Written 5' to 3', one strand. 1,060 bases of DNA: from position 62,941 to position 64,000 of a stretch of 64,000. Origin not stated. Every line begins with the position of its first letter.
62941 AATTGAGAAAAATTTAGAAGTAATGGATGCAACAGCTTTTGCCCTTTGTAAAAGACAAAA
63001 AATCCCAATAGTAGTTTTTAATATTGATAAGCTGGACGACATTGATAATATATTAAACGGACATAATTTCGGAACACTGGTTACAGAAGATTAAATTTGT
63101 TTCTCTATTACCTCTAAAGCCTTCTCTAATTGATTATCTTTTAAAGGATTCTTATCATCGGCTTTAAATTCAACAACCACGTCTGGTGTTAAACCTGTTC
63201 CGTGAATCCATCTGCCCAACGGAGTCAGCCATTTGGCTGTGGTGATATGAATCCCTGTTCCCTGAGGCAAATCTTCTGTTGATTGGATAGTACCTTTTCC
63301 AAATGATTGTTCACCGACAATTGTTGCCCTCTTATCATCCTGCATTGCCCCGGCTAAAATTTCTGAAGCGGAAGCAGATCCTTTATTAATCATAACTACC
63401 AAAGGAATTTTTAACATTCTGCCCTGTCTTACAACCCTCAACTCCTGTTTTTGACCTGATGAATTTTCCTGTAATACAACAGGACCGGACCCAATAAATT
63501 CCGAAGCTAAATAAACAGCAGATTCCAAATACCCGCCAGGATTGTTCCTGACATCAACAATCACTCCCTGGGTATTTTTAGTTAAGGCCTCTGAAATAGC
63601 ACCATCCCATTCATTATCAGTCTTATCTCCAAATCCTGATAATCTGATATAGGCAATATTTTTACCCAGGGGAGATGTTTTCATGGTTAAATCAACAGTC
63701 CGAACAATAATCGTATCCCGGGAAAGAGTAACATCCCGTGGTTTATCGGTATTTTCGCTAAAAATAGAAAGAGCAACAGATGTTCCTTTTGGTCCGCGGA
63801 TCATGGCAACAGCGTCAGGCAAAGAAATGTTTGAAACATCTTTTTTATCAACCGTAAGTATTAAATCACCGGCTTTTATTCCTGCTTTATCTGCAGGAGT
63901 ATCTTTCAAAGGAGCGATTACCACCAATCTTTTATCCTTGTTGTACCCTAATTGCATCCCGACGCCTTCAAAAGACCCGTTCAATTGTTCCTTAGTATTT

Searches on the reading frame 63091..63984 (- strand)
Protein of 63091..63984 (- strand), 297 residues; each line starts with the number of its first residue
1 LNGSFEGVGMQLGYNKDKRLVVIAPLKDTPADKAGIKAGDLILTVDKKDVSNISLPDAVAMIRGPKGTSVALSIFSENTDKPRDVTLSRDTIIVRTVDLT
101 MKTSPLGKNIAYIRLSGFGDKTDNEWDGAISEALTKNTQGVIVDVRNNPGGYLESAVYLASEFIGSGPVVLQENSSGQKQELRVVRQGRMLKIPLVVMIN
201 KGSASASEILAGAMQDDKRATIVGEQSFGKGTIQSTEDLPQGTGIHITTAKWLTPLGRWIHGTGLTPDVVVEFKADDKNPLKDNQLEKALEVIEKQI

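Call 80: search_protein_families(library=pfam, proteins=[window:63091-63984:-], max_evalue=0.00001)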
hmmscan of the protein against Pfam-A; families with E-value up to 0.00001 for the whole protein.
window:63091-63984:- (297 aa): 4 families
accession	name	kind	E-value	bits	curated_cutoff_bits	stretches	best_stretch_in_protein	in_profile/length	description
PF03572.23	Peptidase_S41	-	4.5e-53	179.7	24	1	109-271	1-165/165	Peptidase family S41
PF00595.29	PDZ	-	1.7e-12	48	23.2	1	6-74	10-80/81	PDZ domain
PF17820.7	PDZ_6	-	2.6e-11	43.5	27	1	22-73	2-51/54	PDZ domain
PF13180.12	PDZ_2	-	7.5e-08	33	27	1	15-85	10-78/80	PDZ domain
